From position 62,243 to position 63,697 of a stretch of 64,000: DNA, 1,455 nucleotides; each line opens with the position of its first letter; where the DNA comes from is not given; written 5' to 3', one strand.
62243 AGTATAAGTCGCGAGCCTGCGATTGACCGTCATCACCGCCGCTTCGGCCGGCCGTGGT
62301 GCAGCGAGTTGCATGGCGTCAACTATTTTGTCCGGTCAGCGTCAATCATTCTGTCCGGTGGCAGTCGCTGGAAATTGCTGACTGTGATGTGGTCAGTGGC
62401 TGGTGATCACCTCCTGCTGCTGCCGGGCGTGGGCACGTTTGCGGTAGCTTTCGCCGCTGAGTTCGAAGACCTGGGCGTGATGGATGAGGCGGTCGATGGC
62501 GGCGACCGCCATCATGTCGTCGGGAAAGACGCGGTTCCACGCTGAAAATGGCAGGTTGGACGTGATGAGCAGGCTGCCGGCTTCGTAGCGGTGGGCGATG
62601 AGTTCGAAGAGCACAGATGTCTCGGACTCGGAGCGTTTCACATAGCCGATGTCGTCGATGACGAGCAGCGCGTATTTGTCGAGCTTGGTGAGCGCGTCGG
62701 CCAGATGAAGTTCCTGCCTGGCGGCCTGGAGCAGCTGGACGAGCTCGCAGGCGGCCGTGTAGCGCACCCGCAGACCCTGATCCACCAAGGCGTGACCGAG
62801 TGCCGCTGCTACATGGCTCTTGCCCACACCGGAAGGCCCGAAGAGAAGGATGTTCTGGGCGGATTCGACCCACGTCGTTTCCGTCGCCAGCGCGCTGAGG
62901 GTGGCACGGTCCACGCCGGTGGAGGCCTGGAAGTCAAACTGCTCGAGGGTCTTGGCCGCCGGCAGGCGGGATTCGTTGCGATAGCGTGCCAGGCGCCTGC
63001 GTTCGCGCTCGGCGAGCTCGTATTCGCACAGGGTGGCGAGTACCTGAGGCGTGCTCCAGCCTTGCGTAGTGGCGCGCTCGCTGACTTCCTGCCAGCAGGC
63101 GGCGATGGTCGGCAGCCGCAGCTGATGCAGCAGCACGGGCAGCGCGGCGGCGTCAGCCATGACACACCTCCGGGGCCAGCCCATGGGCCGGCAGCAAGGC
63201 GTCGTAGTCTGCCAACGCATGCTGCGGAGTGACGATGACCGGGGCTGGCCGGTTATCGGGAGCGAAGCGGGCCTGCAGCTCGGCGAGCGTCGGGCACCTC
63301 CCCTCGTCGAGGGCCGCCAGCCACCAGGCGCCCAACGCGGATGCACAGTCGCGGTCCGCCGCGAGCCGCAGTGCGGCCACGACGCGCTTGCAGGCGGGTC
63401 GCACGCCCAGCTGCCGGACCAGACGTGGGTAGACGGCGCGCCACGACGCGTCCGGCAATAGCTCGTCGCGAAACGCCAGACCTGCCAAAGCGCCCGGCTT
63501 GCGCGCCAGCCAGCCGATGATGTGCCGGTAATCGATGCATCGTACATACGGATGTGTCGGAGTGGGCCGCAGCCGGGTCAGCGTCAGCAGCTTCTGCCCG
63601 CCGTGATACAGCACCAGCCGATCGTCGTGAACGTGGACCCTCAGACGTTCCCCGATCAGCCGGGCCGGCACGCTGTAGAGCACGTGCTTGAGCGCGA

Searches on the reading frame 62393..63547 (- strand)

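Call 66: search_protein_families(library=pfam, max_evalue=0.00001, proteins=[window:62393-63547:-])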
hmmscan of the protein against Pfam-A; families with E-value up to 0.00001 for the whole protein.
window:62393-63547:- (384 aa): 4 families
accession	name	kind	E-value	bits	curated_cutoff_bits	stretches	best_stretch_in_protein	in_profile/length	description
PF01695.23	IstB_IS21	-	4.3e-71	239.6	24.1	1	140-374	3-236/238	IstB-like ATP binding protein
PF00308.24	Bac_DnaA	-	1.6e-08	35.4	23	1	227-329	31-135/162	Bacterial DnaA ATPAse domain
PF05673.19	DUF815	-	1.6e-07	31.2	23.8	1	187-308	6-124/249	Protein of unknown function (DUF815)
PF13191.12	AAA_16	-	7.4e-06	27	32.6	0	230-279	24-77/167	AAA ATPase domain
